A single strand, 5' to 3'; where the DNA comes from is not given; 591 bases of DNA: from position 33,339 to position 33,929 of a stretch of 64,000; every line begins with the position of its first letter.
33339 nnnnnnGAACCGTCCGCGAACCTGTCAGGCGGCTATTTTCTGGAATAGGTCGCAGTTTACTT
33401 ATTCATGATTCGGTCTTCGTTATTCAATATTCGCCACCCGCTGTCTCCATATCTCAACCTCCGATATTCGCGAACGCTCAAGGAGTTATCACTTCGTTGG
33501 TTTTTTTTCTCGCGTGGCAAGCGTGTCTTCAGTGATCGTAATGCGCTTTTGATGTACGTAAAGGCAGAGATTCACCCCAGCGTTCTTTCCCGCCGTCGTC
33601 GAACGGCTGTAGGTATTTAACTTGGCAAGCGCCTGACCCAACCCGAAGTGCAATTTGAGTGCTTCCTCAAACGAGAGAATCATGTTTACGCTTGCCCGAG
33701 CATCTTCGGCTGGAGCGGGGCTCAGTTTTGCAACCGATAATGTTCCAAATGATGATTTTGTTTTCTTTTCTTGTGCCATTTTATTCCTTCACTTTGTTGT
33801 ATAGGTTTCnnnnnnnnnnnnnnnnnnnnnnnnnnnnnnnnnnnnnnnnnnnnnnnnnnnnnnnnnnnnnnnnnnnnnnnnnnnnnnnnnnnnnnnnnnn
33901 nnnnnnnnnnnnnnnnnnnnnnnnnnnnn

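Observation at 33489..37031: Low-GC island: an EcoRI-like m6A methyltransferase overlapping a DUF262(ParB-like)-HNH nuclease, plus two unknown genes; candidate non-canonical R-M/defence system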

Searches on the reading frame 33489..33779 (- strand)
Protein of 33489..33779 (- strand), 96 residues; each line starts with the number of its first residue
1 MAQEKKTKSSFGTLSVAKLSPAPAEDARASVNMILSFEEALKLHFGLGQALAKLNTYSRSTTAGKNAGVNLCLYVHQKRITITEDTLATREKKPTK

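Call 3: search_protein_families(library=pfam, proteins=[window:33489-33779:-], max_evalue=0.01)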
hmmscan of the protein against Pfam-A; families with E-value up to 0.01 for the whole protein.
window:33489-33779:- (96 aa): 0 families

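Call 4: search_protein_families(library=padloc, proteins=[window:33489-33779:-], max_evalue=0.01)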
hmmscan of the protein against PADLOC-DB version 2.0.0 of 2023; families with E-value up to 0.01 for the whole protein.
window:33489-33779:- (96 aa): 0 families

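Call 5: search_protein_families(library=ncbifam, proteins=[window:33489-33779:-], max_evalue=0.01)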
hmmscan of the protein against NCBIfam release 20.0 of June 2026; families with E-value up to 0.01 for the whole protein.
window:33489-33779:- (96 aa): 0 families

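Call 42: search_protein_families(library=phrogs, proteins=[window:33489-33779:-], max_evalue=0.01)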
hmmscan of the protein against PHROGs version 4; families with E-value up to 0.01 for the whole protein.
window:33489-33779:- (96 aa): 0 families

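Call 43: find_homologous_proteins(query=window:33489-33779:-, max_evalue=0.001)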
Query window:33489-33779:- (96 aa): 62 proteins with E <= 0.001 among 63 candidates.
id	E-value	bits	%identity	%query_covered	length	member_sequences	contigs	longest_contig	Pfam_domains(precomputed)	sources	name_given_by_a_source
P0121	1.3e-53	196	99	100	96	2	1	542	-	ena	-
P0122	6.4e-29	117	68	91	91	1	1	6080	-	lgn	-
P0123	6.5e-29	117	60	100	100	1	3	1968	-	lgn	-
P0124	2.2e-28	115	66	92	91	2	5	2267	-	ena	-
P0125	1.6e-27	113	61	100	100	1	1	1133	-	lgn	-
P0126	1.5e-26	110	63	91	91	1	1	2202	-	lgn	-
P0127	3.4e-26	108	58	96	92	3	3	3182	-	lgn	-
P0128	3.6e-26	108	61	96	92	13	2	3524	-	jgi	jgi:hypothetical protein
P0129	7.1e-26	107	62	91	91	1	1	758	-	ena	-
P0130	1.1e-25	107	62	91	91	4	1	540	-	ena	-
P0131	1.5e-25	106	61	91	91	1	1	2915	-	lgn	-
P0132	2.8e-25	105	63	91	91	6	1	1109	-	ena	-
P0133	3.7e-25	105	60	91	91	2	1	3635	-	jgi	jgi:hypothetical protein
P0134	3.9e-25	105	63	91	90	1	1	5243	-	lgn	-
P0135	6.3e-25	104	61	91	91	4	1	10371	-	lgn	-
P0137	8.4e-25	104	60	91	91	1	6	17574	-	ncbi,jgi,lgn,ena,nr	ncbi:MAG TPA: hypothetical protein DEP46_07435 [Blastocatellia bacterium]|nr:hypothetical protein [B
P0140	2.2e-24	103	57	88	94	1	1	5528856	-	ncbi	ncbi:MAG: hypothetical protein QM770_10950 [Tepidisphaeraceae bacterium]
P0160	8.2e-22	94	59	90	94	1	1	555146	-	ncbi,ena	-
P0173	2.0e-19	87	50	96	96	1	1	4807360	-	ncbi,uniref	ncbi:hypothetical protein SH668x_000155 [Planctomicrobium sp. SH668]|uniref:hypothetical protein n=1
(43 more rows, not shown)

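Call 44: find_encoding_contigs(protein=P0137, flank=4000, max_places=2)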
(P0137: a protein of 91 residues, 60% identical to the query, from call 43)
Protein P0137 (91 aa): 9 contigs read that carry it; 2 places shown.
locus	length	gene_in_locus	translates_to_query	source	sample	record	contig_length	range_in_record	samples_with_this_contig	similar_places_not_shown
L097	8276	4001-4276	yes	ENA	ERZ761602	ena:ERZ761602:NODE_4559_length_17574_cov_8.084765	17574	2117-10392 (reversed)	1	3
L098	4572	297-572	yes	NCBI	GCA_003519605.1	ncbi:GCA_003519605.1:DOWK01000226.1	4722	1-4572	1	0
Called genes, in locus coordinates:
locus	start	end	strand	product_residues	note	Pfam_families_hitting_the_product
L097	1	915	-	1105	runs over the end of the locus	PF13620:CarboxypepD_reg, PF13715:CarbopepD_reg_2, PF17210:SdrD_B (weak), PF25183:OMP_b-brl_4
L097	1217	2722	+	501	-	PF12161:HsdM_N, PF02384:N6_Mtase, PF05175:MTS (faint)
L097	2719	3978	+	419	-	PF01420:Methylase_S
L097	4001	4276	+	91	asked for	-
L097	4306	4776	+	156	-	PF18736:pEK499_p136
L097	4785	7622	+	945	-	PF04313:HSDR_N, PF04851:ResIII, PF00176:SNF2-rel_dom (faint), PF00270:DEAD, PF18766:SWI2_SNF2, PF22679:T1R_D3-like, PF12008:EcoR124_C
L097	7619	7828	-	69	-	-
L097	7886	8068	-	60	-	-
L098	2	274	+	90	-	PF01420:Methylase_S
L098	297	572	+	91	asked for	-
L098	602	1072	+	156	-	PF18736:pEK499_p136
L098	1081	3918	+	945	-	PF04313:HSDR_N, PF04851:ResIII, PF00176:SNF2-rel_dom (faint), PF00270:DEAD, PF18766:SWI2_SNF2, PF22679:T1R_D3-like, PF12008:EcoR124_C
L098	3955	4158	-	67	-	-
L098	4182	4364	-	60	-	-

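Call 45: find_encoding_contigs(protein=P0140, flank=4000, max_places=2)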
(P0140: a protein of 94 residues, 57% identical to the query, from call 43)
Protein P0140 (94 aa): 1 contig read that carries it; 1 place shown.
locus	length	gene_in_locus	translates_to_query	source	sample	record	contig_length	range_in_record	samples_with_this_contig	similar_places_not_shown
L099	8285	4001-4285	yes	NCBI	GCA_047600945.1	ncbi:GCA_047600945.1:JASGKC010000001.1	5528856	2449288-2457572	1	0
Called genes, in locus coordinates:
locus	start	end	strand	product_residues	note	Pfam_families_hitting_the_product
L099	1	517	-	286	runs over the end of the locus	PF02661:Fic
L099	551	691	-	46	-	-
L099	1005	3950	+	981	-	PF20464:MmeI_N, PF20465:MmeI_hel, PF02384:N6_Mtase (weak), PF20473:MmeI_Mtase, PF07669:Eco57I (weak), PF20466:MmeI_TRD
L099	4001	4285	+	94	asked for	-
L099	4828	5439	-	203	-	-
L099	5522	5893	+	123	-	-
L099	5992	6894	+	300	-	PF00294:PfkB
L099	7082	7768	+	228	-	PF00440:TetR_N, PF09209:CecR_C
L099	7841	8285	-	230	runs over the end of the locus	PF13353:Fer4_12 (weak), PF04055:Radical_SAM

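Call 46: find_encoding_contigs(protein=P0173, flank=4000, max_places=2)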
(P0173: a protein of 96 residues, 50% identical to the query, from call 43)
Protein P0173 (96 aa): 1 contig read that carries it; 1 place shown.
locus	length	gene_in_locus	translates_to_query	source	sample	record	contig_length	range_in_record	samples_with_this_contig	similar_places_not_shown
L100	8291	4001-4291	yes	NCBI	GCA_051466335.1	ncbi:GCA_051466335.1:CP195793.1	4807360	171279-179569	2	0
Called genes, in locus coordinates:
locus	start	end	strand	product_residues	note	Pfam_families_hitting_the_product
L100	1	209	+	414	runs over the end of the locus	PF02384:N6_Mtase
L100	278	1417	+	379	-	PF17761:DUF1016_N, PF06250:YhcG_C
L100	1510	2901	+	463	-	PF01420:Methylase_S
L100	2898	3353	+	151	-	-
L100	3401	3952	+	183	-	PF13676:TIR_2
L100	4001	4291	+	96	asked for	-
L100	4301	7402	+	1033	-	PF04313:HSDR_N, PF04851:ResIII, PF18766:SWI2_SNF2, PF22679:T1R_D3-like, PF11867:T1RH-like_C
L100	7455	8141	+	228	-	PF01909:NTP_transf_2 (weak), PF18765:Polbeta (weak)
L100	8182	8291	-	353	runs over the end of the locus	PF00665:rve, PF13683:rve_3 (weak)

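Call 47: find_encoding_contigs(protein=P0160, flank=4000, max_places=2)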
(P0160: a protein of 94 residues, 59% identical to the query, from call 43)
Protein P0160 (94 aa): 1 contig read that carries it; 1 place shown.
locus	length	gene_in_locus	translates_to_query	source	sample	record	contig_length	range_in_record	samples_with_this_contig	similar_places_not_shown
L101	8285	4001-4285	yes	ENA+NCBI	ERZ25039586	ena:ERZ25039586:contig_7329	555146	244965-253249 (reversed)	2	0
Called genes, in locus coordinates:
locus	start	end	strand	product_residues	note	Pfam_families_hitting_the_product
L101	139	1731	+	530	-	PF12161:HsdM_N, PF02384:N6_Mtase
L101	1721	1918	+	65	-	-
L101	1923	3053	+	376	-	PF01420:Methylase_S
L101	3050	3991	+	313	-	-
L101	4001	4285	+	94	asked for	-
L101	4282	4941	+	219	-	PF18753:Nmad2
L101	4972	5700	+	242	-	-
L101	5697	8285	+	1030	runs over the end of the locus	PF04313:HSDR_N, PF04851:ResIII, PF18766:SWI2_SNF2, PF22679:T1R_D3-like, PF11867:T1RH-like_C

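Call 51: find_related_loci(query=A2, collection=metagenome_contigs, flank=8000)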
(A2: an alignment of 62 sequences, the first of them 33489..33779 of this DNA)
Query A2 (96 aa) in metagenome_contigs; peptide patterns used: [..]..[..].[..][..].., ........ (x = any residue, [..] = any of these).
359 stretches matched a pattern; 82 encode a relative of the query (tblastn E <= 1e-3); the best 80 are kept; 80 distinct loci.
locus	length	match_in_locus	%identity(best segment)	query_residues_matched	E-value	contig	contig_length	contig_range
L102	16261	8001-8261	64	1-87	9e-34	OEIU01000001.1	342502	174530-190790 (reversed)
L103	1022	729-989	61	1-87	9e-34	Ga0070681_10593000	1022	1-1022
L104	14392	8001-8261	60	1-87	4e-32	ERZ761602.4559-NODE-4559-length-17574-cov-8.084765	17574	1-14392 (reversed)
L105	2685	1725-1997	57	1-91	6e-32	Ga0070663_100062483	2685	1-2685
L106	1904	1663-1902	65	1-80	4e-32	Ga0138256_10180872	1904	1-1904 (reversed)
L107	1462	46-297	62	4-87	7e-32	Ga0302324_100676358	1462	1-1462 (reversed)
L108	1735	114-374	57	1-87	1e-31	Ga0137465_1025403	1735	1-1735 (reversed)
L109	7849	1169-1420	57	1-84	3e-30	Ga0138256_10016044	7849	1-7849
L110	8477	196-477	52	1-94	1e-29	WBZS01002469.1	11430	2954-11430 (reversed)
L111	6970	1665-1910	59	1-82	1e-29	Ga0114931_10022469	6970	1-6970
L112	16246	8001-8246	59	6-87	1e-28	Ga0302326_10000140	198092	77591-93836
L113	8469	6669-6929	57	1-87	1e-28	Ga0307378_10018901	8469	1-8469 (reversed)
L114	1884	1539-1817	53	1-93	1e-28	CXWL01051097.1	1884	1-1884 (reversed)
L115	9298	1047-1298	57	4-87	5e-29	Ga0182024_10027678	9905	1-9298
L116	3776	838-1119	51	1-94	5e-29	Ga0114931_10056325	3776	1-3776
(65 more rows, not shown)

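Call 57: search_protein_families(library=pfam, alignment_id=A3, max_evalue=0.001)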
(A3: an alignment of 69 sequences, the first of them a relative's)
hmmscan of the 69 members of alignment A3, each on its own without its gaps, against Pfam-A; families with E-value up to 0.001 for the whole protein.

A. member 1, L097:2677-3975:+ (433 aa): 1 family
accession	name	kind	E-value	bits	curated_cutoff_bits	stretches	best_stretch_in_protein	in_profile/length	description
PF01420.25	Methylase_S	-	3.2e-23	83.2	22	2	253-415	2-161/168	Type I restriction modification DNA specificity domain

B. families by the number of members that match (of 69 scanned): 36 families (the first 25 are shown)
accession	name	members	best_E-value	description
PF07669.17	Eco57I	5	5.6e-27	Eco57I restriction-modification methylase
PF02384.22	N6_Mtase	4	1.7e-54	N-6 DNA Methylase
PF20473.4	MmeI_Mtase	4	2.4e-29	MmeI, DNA-methyltransferase domain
PF00271.37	Helicase_C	4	2.9e-18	Helicase conserved C-terminal domain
PF12950.13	TaqI_C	4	4.6e-13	TaqI-like C-terminal specificity domain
PF01863.23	YgjP-like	3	5.8e-61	YgjP-like, metallopeptidase domain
PF01420.25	Methylase_S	3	3.2e-23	Type I restriction modification DNA specificity domain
PF13651.11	EcoRI_methylase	2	1.2e-134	Adenine-specific methyltransferase EcoRI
PF05066.19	HARE-HTH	2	2e-18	HB1, ASXL, restriction endonuclease HTH domain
PF08797.16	HIRAN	2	1e-10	HIRAN domain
PF10083.14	DUF2321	1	3.3e-41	Uncharacterized protein conserved in bacteria (DUF2321)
PF20464.3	MmeI_N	1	3e-24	MmeI, N-terminal domain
PF13481.12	AAA_25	1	3e-21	AAA domain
PF13676.11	TIR_2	1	5.7e-15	TIR domain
PF10592.14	AIPR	1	1.6e-13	AIPR protein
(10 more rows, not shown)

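Call 58: search_protein_families(library=pfam, alignment_id=A4, max_evalue=0.001)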
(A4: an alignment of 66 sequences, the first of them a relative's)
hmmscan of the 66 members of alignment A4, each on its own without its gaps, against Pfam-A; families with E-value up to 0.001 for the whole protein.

A. member 1, L097:4306-4773:+ (156 aa): 1 family
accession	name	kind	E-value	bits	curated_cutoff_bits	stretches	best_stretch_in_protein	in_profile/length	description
PF18736.6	pEK499_p136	-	1.1e-16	61.4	26.6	1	5-149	8-147/152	HEPN pEK499 p136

B. families by the number of members that match (of 66 scanned): 41 families (the first 25 are shown)
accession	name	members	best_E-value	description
PF18766.7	SWI2_SNF2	2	2.6e-81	SWI2/SNF2 ATPase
PF13517.12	FG-GAP_3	2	1.7e-65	FG-GAP-like repeat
PF04851.21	ResIII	2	7.1e-36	Type III restriction enzyme, res subunit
PF01839.29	FG-GAP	2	5e-31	FG-GAP repeat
PF03235.19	GmrSD_N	2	5.3e-24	GmrSD restriction endonuclease, N-terminal domain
PF15780.11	ASH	2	2.3e-18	Abnormal spindle-like microcephaly-assoc'd, ASPM-SPD-2-Hydin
PF22073.2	Cep192_D4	2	1.2e-17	Cep192 domain 4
PF22544.2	HYDIN_VesB_CFA65-like_Ig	2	1.3e-14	HYDIN/CFA65/VesB-like, Ig-like domain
PF24507.1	Ig_CFAP65_4th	2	5.4e-09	CFAP65, fourth Ig-like domain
PF12371.14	TMEM131_like_N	2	4e-07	Transmembrane protein 131-like N-terminal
PF24771.2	Ig_CFAP74_1st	2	5.2e-07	CFAP74 first Ig-like domain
PF07610.17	DUF1573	2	0.00011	Protein of unknown function (DUF1573)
PF11867.13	T1RH-like_C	1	7.3e-136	Type I restriction enzyme HindI endonuclease subunit-like, C-terminal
PF03747.19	ADP_ribosyl_GH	1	4.3e-64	ADP-ribosylglycohydrolase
PF04313.20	HSDR_N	1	1.6e-48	Type I restriction enzyme R protein N terminus (HSDR_N)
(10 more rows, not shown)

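Call 59: predict_structure(alignment_id=A2)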
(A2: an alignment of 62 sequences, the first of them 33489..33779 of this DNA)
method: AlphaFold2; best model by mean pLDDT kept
length: 96 residues; sequences in the alignment: 62
mean_pLDDT: 83.8   pTM: 0.66
mean pLDDT of the five models: 83.8, 81.5, 79.6, 75.5, 68.6
residues with pLDDT >= 90: 34; 70-90: 50; 50-70: 6; < 50: 6
segments of 3 or more residues with pLDDT < 50: 91-96
pLDDT, mean of each block of 10 residues (from residue 1): 71 86 85 93 95 88 89 91 82 41
secondary structure, 60 per line:
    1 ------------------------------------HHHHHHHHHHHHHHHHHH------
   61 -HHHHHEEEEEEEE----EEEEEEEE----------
elements in order: H37-54 H62-66 E67-74 E79-86

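Call 63: fold_search(model_id=the predicted structure, library=pdb)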
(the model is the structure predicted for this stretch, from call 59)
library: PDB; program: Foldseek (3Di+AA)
matches with E <= 10: 130; with E <= 0.001: 0
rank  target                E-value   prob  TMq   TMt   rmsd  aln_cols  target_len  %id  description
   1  1k6o_B                1.2e+00  0.08  0.19  0.20  10.4        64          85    6  Crystal Structure of a Ternary SAP-1/SRF/c-fos SRE DNA Complex (released 2002-01-17)
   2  1hbx_A                1.2e+00  0.08  0.19  0.20  10.4        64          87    6  Ternary Complex of SAP-1 and SRF with specific SRE DNA (released 2001-06-27)
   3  1srs_A                1.3e+00  0.10  0.20  0.23  10.5        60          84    7  SERUM RESPONSE FACTOR (SRF) CORE COMPLEXED WITH SPECIFIC SRE DNA (released 1995-07-28)
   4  1k6o_C                1.6e+00  0.09  0.20  0.23  10.4        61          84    6  Crystal Structure of a Ternary SAP-1/SRF/c-fos SRE DNA Complex (released 2002-01-17)
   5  1hbx_B                1.9e+00  0.08  0.20  0.23  10.2        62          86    6  Ternary Complex of SAP-1 and SRF with specific SRE DNA (released 2001-06-27)
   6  4v1a_f                2.1e+00  0.09  0.19  0.17   6.8        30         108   27  Structure of the large subunit of the mammalian mitoribosome, part 2 of 2 (released 2014-10-08)
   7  6gb2_Bf               2.5e+00  0.08  0.18  0.17   6.9        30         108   27  Unique features of mammalian mitochondrial translation initiation revealed by cryo-EM. This file contains the 39S rib (released 2018-08-08)
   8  9hny_FI               2.5e+00  0.04  0.18  0.07  16.1        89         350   13  Mitoribosomal small subunit in complex with Mettl15 and Mettl17 (released 2025-03-26)
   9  3o3p_B                2.7e+00  0.08  0.23  0.08   8.5        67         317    7  Crystal structure of R. xylanophilus MpgS in complex with GDP-Mannose (released 2010-11-03)
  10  1srs_B                2.7e+00  0.07  0.20  0.24  10.4        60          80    7  SERUM RESPONSE FACTOR (SRF) CORE COMPLEXED WITH SPECIFIC SRE DNA (released 1995-07-28)
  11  6zm5_a                2.7e+00  0.07  0.18  0.18   6.6        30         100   23  Human mitochondrial ribosome in complex with OXA1L, mRNA, A/A tRNA, P/P tRNA and nascent polypeptide (released 2021-01-13)
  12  1hbx_E                2.7e+00  0.06  0.20  0.21  10.8        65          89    8  Ternary Complex of SAP-1 and SRF with specific SRE DNA (released 2001-06-27)
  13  9hcd_a                2.7e+00  0.06  0.17  0.16   2.8        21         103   24  Mouse mitoribosome large subunit assembly intermediate (with uL16m) bound to MRM3-dimer, DDX28 and the MALSU-L0R8F8-mt (released 2025-06-11)
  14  2jn7_MODEL_1_A        2.9e+00  0.08  0.27  0.25   7.5        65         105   15  Northeast Structural Genomics Consortium Target ER411 (released 2007-01-09)
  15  3f1y_C                2.9e+00  0.06  0.20  0.08   8.8        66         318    8  Mannosyl-3-phosphoglycerate synthase from Rubrobacter xylanophilus (released 2009-11-03)
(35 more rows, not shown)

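Call 98: search_protein_families(library=pfam, alignment_id=A6, max_evalue=0.001)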
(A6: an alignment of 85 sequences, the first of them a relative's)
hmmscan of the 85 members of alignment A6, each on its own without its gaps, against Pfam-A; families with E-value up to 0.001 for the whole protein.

A. member 1, L097:1217-2719:+ (501 aa): 5 families
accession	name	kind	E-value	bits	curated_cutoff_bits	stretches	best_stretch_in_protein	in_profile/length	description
PF02384.22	N6_Mtase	-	9.6e-113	377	20.4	1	155-459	2-310/311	N-6 DNA Methylase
PF12161.14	HsdM_N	-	1.3e-11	45.7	24.5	1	1-143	16-134/135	HsdM N-terminal domain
PF05175.20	MTS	-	2e-05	24.7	23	1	189-287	21-112/170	Methyltransferase small domain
PF07669.17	Eco57I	-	0.00011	22.8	25.3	1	275-358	76-160/171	Eco57I restriction-modification methylase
PF13847.12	Methyltransf_31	-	0.00047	20.3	27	0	201-280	3-81/145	Methyltransferase domain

B. families by the number of members that match (of 85 scanned): 71 families (the first 25 are shown)
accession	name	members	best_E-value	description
PF04851.21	ResIII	6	1.7e-40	Type III restriction enzyme, res subunit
PF07669.17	Eco57I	5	6.5e-34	Eco57I restriction-modification methylase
PF02384.22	N6_Mtase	4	9.6e-113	N-6 DNA Methylase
PF00270.35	DEAD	4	1.1e-10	DEAD/DEAH box helicase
PF22679.2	T1R_D3-like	3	1.2e-56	Type I restriction enzyme subunit R domain 3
PF11867.13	T1RH-like_C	3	1.3e-32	Type I restriction enzyme HindI endonuclease subunit-like, C-terminal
PF01420.25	Methylase_S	3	5.1e-15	Type I restriction modification DNA specificity domain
PF00176.29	SNF2-rel_dom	3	2.3e-10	SNF2-related domain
PF18765.7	Polbeta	3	2.9e-07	Polymerase beta, Nucleotidyltransferase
PF01909.29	NTP_transf_2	3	1.6e-06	Nucleotidyltransferase domain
PF18766.7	SWI2_SNF2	2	3.5e-70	SWI2/SNF2 ATPase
PF04313.20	HSDR_N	2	6e-39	Type I restriction enzyme R protein N terminus (HSDR_N)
PF19276.4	HD_assoc_2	2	1.1e-15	HD associated region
PF18928.5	DUF5677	2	1.2e-15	Family of unknown function (DUF5677)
PF12950.13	TaqI_C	2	4.3e-13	TaqI-like C-terminal specificity domain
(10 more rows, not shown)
